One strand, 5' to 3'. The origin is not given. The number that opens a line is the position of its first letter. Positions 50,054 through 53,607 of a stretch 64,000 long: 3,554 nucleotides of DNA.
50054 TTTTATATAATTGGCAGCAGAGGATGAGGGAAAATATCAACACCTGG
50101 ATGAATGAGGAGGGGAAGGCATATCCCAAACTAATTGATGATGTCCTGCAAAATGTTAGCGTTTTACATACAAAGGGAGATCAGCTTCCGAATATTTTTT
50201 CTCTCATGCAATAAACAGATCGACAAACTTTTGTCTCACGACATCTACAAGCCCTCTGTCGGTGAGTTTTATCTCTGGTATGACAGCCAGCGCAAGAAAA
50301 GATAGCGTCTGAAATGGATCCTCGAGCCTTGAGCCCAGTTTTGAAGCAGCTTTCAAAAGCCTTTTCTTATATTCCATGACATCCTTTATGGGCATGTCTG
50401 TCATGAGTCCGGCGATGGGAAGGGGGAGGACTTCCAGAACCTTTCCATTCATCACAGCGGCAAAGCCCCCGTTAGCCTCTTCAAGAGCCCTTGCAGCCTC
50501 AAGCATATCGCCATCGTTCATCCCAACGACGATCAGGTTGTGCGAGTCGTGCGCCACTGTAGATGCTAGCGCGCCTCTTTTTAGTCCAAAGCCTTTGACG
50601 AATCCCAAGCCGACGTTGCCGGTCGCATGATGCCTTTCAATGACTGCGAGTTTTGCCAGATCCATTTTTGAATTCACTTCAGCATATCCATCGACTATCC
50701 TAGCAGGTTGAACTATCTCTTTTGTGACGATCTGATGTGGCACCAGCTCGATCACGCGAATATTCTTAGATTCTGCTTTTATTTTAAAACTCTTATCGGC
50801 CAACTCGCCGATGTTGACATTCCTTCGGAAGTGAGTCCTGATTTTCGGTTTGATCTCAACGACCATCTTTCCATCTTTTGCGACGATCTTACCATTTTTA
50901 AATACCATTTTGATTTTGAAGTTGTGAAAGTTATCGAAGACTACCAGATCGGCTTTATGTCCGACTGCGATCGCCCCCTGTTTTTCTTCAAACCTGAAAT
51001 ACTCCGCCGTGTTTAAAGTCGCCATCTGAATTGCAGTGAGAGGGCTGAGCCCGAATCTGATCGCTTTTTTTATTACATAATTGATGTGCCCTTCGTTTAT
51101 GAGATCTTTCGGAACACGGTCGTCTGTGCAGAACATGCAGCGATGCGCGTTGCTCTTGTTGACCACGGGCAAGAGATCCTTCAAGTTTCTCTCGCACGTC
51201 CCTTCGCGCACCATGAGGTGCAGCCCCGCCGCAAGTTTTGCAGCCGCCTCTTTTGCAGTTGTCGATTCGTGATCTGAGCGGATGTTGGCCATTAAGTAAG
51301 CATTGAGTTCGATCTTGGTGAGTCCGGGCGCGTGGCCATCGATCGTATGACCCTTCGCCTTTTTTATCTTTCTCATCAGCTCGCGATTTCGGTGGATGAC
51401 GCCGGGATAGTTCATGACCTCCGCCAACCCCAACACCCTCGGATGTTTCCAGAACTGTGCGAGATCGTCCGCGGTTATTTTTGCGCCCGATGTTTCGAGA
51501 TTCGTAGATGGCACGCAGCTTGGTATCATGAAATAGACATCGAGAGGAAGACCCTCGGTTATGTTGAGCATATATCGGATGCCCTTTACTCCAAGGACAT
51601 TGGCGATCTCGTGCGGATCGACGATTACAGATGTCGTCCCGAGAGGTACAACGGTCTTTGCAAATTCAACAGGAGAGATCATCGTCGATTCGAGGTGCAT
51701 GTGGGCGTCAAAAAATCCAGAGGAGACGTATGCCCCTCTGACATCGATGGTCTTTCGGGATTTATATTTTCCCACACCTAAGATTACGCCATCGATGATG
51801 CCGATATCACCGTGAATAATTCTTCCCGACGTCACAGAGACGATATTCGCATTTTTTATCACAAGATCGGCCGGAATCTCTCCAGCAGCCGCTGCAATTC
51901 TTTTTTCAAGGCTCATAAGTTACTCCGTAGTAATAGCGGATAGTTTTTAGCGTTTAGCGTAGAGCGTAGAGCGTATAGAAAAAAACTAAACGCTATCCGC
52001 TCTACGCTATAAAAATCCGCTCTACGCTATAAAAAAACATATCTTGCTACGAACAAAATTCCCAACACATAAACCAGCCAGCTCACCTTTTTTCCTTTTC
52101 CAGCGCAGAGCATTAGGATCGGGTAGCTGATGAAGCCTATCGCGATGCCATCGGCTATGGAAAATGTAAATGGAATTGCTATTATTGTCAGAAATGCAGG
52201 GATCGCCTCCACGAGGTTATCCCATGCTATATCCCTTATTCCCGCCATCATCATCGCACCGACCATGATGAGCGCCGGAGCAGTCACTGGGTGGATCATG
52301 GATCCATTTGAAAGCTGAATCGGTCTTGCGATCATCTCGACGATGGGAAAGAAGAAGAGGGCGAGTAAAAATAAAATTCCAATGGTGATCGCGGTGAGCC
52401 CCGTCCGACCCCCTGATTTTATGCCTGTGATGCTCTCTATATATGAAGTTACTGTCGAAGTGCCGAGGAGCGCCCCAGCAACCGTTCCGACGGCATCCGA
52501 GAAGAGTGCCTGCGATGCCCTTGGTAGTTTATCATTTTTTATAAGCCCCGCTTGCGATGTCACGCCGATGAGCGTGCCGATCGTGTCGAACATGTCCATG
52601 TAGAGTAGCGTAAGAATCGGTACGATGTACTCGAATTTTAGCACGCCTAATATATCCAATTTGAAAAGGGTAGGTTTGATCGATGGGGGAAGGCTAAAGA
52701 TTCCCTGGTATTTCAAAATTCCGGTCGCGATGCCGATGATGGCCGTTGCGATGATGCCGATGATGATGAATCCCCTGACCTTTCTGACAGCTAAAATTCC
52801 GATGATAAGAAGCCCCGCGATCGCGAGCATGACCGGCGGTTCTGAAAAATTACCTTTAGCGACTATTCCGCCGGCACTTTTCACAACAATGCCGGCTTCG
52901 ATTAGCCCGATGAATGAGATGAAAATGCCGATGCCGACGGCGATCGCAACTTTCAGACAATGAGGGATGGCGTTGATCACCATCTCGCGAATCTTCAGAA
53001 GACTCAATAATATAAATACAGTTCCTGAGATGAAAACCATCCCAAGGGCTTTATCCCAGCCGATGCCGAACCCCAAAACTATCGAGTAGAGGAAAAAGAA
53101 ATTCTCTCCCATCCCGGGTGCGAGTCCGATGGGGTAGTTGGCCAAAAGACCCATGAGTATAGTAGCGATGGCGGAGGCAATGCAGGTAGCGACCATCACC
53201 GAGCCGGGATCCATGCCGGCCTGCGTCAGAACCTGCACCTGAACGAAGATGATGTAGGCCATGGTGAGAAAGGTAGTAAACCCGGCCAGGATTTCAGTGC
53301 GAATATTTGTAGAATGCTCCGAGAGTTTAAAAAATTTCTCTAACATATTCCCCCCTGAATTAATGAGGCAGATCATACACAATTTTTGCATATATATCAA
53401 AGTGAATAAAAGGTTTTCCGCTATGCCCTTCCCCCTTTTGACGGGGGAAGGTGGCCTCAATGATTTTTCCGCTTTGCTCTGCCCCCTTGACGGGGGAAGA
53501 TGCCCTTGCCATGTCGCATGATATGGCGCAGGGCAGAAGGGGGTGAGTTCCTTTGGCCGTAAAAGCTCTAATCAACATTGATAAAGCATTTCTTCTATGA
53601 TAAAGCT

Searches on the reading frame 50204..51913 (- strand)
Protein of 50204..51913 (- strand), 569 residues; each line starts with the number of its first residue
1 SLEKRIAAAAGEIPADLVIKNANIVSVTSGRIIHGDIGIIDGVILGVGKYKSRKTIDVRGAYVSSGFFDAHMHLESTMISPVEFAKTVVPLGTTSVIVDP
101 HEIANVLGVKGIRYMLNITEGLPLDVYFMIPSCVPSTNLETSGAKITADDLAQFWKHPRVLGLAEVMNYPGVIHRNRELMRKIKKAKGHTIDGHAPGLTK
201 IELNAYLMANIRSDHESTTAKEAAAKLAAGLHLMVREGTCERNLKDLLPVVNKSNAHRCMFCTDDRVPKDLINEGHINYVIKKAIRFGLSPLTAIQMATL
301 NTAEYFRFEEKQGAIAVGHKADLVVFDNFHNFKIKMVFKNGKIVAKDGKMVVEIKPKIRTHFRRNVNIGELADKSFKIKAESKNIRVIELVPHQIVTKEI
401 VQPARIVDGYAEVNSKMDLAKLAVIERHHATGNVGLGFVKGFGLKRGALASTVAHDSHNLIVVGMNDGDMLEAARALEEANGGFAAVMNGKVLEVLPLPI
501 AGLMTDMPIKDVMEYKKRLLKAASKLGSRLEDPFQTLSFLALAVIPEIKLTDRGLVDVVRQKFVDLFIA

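Call 35: search_protein_families(library=pfam, proteins=[window:50204-51913:-], max_evalue=0.00001)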
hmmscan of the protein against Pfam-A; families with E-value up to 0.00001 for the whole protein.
window:50204-51913:- (569 aa): 3 families
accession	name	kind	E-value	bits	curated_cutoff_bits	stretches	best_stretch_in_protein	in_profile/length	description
PF13382.11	Adenine_deam_C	-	2.2e-65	219.6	27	1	394-561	1-168/169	Adenine deaminase C-terminal domain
PF01979.26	Amidohydro_1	-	1.5e-37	130.1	25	1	63-344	2-345/345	Amidohydrolase family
PF07969.17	Amidohydro_3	-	7.2e-12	46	29.7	1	289-344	407-471/472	Amidohydrolase family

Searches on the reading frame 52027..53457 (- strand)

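Call 61: search_protein_families(library=pfam, proteins=[window:52027-53457:-], max_evalue=0.0001)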
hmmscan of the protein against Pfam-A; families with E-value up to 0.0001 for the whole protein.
window:52027-53457:- (476 aa): 1 family
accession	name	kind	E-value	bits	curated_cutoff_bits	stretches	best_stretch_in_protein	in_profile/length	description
PF00860.26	Xan_ur_permease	-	8.7e-42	143.6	27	1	54-438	2-387/389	Permease family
